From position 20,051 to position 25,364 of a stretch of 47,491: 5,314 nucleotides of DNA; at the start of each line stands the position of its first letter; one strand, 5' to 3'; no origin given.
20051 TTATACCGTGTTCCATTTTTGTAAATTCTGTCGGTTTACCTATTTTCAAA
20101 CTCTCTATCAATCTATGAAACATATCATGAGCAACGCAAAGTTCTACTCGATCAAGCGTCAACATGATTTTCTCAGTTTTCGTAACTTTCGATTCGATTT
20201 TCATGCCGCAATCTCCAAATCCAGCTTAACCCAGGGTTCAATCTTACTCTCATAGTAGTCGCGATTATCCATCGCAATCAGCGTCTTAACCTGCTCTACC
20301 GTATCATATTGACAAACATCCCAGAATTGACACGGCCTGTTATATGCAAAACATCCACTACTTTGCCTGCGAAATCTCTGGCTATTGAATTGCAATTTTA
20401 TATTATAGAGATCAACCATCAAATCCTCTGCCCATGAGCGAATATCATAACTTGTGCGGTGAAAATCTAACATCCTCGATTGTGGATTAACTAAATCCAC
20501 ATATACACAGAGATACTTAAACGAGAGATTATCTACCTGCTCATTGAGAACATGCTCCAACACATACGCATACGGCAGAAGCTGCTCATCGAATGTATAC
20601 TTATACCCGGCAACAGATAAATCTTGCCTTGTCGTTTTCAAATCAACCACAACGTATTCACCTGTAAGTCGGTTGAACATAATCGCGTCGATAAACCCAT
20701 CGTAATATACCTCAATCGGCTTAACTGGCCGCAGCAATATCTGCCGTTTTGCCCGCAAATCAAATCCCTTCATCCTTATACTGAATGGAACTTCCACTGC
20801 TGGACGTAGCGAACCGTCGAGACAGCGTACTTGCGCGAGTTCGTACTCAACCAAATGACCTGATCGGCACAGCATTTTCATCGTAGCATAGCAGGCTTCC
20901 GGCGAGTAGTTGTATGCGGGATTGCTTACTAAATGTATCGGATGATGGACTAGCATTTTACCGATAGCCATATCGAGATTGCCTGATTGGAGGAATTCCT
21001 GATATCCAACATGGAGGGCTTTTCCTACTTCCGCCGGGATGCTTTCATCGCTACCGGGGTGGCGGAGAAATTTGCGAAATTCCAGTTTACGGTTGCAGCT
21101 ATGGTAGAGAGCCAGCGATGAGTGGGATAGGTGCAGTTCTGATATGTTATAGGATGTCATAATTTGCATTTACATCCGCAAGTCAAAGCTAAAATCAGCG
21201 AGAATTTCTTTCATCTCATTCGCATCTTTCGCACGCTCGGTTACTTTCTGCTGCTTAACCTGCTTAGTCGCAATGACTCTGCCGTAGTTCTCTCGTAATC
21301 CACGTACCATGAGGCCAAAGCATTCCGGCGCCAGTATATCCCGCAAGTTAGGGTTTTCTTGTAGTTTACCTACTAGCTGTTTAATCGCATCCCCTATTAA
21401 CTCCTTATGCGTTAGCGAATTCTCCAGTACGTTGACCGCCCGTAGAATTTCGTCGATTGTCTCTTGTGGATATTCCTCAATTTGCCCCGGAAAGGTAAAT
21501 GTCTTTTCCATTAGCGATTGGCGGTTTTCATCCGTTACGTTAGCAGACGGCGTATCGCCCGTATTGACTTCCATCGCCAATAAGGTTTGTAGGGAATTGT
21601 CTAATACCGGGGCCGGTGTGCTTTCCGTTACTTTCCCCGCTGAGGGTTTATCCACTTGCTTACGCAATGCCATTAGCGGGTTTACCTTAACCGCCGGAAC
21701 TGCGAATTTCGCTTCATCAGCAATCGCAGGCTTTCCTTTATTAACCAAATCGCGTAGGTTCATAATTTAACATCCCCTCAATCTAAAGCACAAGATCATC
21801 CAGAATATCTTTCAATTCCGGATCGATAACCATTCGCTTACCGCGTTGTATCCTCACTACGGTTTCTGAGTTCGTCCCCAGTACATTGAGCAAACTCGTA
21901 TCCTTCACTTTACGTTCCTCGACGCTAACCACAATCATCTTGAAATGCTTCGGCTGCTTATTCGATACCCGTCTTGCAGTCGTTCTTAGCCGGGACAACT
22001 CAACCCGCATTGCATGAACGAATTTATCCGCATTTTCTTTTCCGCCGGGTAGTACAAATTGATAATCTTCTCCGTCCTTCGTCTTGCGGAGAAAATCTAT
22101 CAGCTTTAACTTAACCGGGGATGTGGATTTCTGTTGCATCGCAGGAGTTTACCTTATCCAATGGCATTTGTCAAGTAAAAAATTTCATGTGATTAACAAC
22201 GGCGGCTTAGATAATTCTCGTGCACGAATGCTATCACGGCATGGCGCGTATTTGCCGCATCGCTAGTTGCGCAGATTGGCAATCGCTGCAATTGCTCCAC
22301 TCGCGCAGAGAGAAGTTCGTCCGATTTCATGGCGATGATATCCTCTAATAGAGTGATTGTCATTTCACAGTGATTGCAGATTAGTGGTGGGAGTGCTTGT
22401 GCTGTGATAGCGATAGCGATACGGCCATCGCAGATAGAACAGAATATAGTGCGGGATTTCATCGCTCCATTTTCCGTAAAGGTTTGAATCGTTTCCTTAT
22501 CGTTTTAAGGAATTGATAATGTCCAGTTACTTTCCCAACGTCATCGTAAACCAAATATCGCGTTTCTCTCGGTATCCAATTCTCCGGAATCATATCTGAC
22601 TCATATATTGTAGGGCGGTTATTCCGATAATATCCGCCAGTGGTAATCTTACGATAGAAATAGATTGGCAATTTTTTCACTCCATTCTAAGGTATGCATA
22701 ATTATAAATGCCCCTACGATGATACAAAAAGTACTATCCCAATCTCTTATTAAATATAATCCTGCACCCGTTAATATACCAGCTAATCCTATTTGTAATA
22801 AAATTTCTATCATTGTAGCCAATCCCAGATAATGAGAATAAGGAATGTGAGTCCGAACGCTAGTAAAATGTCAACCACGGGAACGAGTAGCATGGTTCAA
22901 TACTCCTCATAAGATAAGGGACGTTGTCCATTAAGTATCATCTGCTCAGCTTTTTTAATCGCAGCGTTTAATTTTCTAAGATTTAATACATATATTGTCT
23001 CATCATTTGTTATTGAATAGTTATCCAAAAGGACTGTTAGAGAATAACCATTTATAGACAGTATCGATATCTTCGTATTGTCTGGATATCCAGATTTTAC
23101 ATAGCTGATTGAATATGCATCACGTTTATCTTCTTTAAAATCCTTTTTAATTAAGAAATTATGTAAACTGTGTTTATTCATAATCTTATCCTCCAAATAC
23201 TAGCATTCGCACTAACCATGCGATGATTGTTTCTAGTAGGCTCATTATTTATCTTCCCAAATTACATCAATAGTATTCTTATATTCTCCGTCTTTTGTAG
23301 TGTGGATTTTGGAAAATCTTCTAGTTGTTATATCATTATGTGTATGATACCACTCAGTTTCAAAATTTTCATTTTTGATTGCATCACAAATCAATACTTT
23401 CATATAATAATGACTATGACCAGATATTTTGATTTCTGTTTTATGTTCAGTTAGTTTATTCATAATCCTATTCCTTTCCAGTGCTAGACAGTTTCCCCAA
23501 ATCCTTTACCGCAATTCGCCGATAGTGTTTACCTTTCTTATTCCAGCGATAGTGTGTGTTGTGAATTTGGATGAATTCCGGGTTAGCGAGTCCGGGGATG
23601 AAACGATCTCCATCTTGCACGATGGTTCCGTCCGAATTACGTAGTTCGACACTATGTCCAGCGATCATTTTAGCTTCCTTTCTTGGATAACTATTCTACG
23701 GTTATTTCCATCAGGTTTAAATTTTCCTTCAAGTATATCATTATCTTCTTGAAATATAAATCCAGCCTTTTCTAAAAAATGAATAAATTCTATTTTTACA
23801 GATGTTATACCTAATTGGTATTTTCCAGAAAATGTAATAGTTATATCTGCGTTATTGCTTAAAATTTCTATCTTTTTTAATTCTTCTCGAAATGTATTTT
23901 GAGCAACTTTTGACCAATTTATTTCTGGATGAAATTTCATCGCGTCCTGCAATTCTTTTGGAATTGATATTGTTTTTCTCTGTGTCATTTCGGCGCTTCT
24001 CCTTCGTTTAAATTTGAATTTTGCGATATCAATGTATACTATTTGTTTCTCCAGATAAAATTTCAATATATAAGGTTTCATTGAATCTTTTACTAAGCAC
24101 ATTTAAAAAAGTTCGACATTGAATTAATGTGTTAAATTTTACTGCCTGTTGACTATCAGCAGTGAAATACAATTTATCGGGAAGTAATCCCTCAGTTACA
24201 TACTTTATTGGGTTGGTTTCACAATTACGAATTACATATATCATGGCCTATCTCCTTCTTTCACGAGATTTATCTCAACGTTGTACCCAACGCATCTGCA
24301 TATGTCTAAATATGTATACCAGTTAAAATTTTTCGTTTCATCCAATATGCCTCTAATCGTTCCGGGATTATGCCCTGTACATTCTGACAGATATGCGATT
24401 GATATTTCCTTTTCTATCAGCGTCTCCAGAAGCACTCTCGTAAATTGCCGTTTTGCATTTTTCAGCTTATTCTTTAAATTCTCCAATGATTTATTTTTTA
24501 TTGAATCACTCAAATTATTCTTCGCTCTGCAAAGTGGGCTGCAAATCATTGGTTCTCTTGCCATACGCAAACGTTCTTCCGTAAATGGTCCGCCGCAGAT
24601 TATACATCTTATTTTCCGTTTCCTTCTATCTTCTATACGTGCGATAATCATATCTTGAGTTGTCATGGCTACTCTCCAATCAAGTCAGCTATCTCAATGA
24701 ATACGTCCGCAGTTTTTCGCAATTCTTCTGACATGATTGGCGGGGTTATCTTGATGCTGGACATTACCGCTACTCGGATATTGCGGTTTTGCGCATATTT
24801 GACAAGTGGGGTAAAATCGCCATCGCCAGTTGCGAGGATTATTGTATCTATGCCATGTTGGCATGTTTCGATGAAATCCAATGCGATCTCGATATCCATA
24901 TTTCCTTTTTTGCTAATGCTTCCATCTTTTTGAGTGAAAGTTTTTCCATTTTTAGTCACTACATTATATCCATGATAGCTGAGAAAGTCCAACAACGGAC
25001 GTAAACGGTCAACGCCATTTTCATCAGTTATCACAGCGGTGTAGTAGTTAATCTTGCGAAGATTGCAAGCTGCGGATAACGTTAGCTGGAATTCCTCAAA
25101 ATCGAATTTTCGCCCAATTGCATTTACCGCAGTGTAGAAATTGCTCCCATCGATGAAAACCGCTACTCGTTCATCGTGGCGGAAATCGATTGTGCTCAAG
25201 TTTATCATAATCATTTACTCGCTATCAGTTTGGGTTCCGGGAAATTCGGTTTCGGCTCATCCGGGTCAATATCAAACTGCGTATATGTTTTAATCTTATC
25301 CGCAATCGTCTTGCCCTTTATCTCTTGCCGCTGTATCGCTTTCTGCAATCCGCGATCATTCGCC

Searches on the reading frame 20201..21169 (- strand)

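Call 92: search_protein_families(library=pfam, proteins=[window:20201-21169:-], max_evalue=0.001)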
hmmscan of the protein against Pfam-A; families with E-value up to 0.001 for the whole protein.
window:20201-21169:- (322 aa): 1 family
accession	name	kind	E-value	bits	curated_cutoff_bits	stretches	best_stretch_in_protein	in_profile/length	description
PF12705.13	PDDEXK_1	-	2.5e-12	47.7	22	1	13-287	1-247/247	PD-(D/E)XK nuclease superfamily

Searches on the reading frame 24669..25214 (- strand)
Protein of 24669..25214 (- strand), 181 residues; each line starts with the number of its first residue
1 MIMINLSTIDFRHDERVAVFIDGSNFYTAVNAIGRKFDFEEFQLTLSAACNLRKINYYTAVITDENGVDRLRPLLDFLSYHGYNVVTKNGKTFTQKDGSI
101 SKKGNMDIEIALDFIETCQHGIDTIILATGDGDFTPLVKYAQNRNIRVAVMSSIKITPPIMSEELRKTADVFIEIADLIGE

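Call 96: search_protein_families(library=pfam, proteins=[window:24669-25214:-], max_evalue=0.001)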
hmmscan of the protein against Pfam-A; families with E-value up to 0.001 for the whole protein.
window:24669-25214:- (181 aa): 1 family
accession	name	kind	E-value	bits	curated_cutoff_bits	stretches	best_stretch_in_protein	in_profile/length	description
PF01936.24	NYN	-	1.8e-30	106.8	24.2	1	16-175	1-144/145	NYN domain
